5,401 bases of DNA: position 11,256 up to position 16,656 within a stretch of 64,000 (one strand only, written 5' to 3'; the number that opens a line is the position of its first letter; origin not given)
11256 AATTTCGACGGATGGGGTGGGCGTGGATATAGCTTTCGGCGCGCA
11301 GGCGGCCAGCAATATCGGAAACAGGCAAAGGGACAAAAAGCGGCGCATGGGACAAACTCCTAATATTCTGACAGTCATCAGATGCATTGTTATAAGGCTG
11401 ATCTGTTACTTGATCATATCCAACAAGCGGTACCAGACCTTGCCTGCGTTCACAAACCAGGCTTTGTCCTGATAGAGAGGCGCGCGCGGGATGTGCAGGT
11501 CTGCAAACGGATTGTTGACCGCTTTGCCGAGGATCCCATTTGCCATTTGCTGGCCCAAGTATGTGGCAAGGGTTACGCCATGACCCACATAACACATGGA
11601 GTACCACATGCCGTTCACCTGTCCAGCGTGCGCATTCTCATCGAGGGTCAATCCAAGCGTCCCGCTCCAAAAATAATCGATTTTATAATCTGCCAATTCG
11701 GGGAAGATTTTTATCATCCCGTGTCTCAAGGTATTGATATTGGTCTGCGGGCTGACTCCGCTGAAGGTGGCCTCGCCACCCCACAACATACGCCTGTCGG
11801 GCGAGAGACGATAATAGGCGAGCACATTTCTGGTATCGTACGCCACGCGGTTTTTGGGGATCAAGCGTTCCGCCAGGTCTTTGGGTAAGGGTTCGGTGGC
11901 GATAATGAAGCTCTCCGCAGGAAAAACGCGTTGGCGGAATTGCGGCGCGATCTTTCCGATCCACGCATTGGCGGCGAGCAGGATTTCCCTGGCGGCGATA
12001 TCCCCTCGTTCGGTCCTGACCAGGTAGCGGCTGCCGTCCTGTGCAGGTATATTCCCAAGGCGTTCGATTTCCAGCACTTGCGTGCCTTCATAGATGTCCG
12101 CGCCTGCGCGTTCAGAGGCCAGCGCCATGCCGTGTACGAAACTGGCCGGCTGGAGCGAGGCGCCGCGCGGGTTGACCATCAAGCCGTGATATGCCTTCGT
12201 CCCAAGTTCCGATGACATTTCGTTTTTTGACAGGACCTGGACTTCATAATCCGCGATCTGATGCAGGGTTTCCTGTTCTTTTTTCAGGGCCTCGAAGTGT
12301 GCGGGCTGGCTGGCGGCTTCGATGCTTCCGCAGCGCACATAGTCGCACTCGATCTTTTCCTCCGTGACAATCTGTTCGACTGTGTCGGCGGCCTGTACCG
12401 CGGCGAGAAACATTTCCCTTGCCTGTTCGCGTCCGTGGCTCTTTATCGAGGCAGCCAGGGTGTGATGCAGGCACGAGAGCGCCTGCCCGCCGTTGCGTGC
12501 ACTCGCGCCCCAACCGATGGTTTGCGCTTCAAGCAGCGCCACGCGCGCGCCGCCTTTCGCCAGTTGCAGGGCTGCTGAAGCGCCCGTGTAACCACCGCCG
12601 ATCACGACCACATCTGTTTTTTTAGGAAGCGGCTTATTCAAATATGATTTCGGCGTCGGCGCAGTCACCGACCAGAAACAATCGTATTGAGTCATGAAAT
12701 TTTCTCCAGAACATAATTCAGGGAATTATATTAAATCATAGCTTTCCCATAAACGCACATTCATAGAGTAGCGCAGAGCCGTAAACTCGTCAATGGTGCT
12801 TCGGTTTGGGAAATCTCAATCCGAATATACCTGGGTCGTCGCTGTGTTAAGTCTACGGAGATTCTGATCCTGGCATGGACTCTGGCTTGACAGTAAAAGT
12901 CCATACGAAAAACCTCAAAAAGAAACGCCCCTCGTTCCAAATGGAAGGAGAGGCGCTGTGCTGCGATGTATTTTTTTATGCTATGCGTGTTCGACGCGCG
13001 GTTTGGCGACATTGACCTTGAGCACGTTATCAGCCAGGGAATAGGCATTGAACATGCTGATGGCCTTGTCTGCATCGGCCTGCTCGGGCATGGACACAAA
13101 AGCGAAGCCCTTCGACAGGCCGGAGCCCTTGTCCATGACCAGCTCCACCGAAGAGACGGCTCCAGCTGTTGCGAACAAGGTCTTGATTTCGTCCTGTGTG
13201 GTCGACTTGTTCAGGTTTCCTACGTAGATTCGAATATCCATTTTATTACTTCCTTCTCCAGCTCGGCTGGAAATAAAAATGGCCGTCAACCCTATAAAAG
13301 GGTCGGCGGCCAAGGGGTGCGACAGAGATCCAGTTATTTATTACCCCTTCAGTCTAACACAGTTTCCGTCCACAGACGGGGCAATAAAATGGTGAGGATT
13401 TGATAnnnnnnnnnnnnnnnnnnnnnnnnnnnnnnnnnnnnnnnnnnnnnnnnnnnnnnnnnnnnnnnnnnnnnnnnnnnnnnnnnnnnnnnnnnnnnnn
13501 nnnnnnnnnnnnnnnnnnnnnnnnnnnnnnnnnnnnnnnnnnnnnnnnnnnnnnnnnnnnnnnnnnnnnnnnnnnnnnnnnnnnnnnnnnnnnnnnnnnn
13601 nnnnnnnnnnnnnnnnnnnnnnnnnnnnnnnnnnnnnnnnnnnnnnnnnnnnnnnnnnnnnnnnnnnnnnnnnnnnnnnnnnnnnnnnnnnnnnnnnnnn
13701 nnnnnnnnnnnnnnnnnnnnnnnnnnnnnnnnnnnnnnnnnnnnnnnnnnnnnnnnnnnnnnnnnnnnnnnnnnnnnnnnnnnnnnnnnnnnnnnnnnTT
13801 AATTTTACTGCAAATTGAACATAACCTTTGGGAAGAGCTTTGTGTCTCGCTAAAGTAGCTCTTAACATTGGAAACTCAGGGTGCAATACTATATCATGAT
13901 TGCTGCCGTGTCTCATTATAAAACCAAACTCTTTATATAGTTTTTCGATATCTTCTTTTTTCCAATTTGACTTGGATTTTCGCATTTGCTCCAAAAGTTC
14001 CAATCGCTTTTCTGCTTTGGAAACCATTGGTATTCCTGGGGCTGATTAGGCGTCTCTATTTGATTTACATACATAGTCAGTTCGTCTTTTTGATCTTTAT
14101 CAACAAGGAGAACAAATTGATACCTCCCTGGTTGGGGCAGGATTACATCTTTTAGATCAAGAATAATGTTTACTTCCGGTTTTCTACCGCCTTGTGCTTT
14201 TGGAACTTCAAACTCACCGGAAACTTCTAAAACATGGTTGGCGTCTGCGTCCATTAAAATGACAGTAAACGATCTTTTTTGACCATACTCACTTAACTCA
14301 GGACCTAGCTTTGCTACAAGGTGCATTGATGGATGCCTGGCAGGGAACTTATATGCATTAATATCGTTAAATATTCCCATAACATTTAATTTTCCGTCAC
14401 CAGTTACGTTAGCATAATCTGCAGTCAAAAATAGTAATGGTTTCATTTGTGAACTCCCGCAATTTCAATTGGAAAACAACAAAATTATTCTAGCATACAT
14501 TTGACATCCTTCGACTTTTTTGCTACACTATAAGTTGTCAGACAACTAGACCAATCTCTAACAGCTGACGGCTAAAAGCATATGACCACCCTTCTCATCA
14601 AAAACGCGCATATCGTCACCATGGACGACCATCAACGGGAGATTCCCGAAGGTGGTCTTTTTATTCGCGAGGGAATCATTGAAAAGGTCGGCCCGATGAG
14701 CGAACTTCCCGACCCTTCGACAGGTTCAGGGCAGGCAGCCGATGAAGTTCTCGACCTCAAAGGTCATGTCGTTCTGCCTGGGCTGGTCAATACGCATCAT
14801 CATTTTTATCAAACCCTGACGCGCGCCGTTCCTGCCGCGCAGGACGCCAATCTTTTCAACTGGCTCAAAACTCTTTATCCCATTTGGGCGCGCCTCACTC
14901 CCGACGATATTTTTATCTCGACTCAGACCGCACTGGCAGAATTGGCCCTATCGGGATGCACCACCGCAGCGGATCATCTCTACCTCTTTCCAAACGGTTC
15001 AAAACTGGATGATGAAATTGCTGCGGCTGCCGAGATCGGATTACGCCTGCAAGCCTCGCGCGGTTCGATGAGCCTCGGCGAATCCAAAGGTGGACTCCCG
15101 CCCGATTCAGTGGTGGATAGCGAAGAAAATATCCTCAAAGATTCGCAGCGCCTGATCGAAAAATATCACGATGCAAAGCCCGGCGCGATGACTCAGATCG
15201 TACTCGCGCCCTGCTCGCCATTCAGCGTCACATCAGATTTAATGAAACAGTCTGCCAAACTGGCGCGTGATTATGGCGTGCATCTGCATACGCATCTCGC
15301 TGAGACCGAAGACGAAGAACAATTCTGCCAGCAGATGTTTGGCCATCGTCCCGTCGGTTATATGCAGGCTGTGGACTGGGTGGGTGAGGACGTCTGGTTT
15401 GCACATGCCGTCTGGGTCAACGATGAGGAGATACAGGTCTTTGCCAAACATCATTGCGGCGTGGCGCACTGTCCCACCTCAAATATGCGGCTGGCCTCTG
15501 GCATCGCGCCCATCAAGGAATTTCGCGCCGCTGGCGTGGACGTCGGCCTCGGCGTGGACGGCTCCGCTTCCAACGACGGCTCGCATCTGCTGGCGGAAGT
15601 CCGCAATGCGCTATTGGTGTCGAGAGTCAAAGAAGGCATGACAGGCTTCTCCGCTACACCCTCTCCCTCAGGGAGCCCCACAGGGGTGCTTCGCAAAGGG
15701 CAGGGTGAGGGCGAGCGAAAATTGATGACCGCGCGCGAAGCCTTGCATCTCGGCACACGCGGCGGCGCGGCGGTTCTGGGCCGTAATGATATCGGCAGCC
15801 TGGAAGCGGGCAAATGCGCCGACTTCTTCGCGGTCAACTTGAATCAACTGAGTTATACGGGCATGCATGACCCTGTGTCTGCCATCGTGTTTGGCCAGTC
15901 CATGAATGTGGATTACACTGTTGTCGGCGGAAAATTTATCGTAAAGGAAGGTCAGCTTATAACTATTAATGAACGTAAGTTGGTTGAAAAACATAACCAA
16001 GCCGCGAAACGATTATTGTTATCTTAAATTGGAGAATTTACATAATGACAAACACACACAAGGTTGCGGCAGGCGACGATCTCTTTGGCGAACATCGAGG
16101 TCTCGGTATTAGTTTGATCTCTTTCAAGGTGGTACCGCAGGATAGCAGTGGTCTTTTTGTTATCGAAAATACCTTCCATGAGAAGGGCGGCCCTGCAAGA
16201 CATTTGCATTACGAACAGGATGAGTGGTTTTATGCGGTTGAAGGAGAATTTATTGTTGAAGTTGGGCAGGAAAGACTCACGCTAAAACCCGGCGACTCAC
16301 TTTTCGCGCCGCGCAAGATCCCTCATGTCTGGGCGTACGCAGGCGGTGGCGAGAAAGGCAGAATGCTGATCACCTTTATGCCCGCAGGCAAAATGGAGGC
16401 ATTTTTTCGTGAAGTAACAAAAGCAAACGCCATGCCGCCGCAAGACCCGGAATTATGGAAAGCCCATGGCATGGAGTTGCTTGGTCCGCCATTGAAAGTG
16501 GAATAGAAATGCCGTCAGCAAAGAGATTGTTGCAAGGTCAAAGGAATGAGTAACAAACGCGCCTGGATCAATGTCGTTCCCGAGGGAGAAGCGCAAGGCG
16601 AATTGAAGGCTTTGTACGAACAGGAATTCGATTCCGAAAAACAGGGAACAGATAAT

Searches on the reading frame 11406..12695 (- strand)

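Call 31: search_protein_families(library=ncbifam, proteins=[window:11406-12695:-], max_evalue=1e-25)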
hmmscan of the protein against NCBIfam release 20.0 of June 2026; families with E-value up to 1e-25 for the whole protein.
window:11406-12695:- (429 aa): 2 families
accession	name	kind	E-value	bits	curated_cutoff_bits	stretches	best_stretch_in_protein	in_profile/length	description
NF050086.1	pipecolate_AmaA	exception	1.4e-54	185.3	600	1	4-389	3-381/425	L-pipecolate oxidase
TIGR03329.1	Phn_aa_oxid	hypoth_equivalog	1.5e-42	146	632.8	1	25-407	23-408/460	putative aminophosphonate oxidoreductase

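Call 32: search_protein_families(library=pfam, proteins=[window:11406-12695:-], max_evalue=0.001)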
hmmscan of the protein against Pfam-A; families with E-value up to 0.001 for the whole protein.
window:11406-12695:- (429 aa): 10 families
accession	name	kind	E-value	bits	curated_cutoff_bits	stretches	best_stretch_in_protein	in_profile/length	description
PF01266.30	DAO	-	1.6e-62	212.5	27.9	1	28-385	1-351/353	FAD dependent oxidoreductase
PF12831.13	FAD_oxidored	-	1.5e-06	28.2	27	1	28-77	1-50/416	FAD dependent oxidoreductase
PF13450.12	NAD_binding_8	-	2.8e-05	24.7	21.9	1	31-82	1-54/68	NAD(P)-binding Rossmann-like domain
PF07992.20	Pyr_redox_2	-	3.9e-05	23.6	26.1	1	28-62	2-31/291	Pyridine nucleotide-disulphide oxidoreductase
PF01946.23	Thi4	-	4.8e-05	23.1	26.2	1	26-74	17-65/235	Thi4 family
PF13738.12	Pyr_redox_3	-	7.1e-05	22.6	30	1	24-66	162-203/305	Pyridine nucleotide-disulphide oxidoreductase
PF00890.30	FAD_binding_2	-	8.3e-05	22.4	20.4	1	28-98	1-85/414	FAD binding domain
PF01134.28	GIDA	-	0.00011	21.9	22.1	1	28-59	1-34/391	Glucose inhibited division protein A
PF01494.25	FAD_binding_3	-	0.00015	21.6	22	1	26-59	1-34/349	FAD binding domain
PF03486.20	HI0933_like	-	0.00046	20.2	50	1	28-60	2-35/244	HI0933-like protein Rossmann domain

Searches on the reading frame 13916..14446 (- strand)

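Call 11: search_protein_families(library=ncbifam, proteins=[window:13916-14446:-], max_evalue=0.00001)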
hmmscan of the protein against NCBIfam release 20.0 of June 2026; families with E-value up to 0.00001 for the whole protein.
window:13916-14446:- (176 aa): 0 families

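Call 32: search_protein_families(library=pfam, proteins=[window:13916-14446:-], max_evalue=0.001)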
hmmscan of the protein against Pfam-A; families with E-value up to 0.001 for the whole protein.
window:13916-14446:- (176 aa): 1 family
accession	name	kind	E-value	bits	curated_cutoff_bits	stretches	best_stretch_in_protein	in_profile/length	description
PF22091.2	DUF6941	-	9.9e-30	103.9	27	1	5-127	2-124/125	Family of unknown function (DUF6941)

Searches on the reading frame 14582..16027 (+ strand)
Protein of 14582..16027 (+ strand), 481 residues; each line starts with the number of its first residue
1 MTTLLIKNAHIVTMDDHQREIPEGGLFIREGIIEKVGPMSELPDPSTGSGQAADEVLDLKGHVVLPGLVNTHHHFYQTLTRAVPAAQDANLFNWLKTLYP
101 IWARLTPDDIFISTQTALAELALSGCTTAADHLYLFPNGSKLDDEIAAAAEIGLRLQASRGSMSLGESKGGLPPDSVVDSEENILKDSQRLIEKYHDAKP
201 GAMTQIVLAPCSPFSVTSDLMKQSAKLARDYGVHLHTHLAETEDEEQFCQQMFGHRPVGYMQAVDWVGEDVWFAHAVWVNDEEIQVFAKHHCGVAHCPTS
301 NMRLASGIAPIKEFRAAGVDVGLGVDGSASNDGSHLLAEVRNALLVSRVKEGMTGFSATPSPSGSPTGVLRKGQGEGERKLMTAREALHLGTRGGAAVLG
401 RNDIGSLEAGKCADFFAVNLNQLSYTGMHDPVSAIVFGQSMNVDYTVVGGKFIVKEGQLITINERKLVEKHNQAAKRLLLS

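Call 11: search_protein_families(library=ncbifam, proteins=[window:14582-16027:+], max_evalue=0.00001)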
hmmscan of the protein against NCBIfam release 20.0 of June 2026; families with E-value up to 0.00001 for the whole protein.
window:14582-16027:+ (481 aa): 28 families (the best 25 are shown)
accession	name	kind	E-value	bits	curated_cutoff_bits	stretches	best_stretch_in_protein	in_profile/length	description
NF006055.0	PRK08203.1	equivalog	3.4e-201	668.7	532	2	2-358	5-356/455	8-oxoguanine deaminase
NF009059.0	PRK12393.1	equivalog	1.7e-115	386.4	543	1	1-479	4-456/460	amidohydrolase family protein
NF005557.0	PRK07228.1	equivalog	2.6e-89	300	522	2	3-354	2-335/445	5'-deoxyadenosine deaminase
NF004701.0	PRK06038.1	equivalog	2.5e-77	260.4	609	2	1-350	3-323/432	N-ethylammeline chlorohydrolase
NF006549.0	PRK09045.1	equivalog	6.4e-76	255.7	540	2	3-351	9-335/444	TRZ/ATZ family hydrolase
NF006252.0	PRK08393.1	equivalog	2.6e-66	224.4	617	2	5-350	4-320/424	N-ethylammeline chlorohydrolase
NF005211.0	PRK06687.1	equivalog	4.2e-59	200.4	703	2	8-353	6-330/419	TRZ/ATZ family protein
NF012037.0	PRK15493.1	equivalog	1.7e-58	198.5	779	2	7-347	6-325/435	bifunctional S-methyl-5'-thioadenosine deaminase/S-adenosylhomocysteine deaminase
NF006056.0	PRK08204.1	subfamily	1.5e-57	195.4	391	1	2-479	3-441/449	hypothetical protein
NF006681.0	PRK09229.1-2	equivalog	5.7e-53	180.3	362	1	28-464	26-435/451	formimidoylglutamate deiminase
TIGR02967.1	guan_deamin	equivalog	1.5e-51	175.6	375.4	1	22-421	5-363/401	guanine deaminase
NF006679.0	PRK09228.1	subfamily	1e-48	166.2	351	1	13-422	21-389/433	guanine deaminase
NF004995.0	PRK06380.1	subfamily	3.2e-48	164.7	567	2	4-346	3-314/418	metal-dependent hydrolase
NF005540.0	PRK07203.1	equivalog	6.6e-47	160.2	444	2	4-331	2-317/444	putative aminohydrolase SsnA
TIGR03314.1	Se_ssnA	subfamily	6.2e-42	144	455.5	1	4-348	1-329/441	putative selenium metabolism protein SsnA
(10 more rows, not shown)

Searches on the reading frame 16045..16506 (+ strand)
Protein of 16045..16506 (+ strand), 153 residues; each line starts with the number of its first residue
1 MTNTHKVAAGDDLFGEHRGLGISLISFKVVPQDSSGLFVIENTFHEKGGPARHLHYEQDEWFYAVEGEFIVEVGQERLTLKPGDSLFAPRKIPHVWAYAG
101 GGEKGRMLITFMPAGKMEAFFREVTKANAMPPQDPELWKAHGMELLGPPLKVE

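Call 11: search_protein_families(library=ncbifam, proteins=[window:16045-16506:+], max_evalue=0.00001)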
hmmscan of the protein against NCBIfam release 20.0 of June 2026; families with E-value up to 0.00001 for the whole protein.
window:16045-16506:+ (153 aa): 0 families

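Call 32: search_protein_families(library=pfam, proteins=[window:16045-16506:+], max_evalue=0.001)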
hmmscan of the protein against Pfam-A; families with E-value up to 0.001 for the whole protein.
window:16045-16506:+ (153 aa): 3 families
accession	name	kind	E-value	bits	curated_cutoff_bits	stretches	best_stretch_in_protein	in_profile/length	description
PF07883.17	Cupin_2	-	6.2e-13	48.7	27.2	1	45-108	6-67/70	Cupin domain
PF05899.18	Cupin_3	-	5.3e-07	29.7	23.5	1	53-96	20-64/74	EutQ-like cupin domain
PF21621.3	MPI_cupin_dom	-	0.00012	22.4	27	1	62-92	33-63/79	Mannose-6-phosphate isomerase, cupin domain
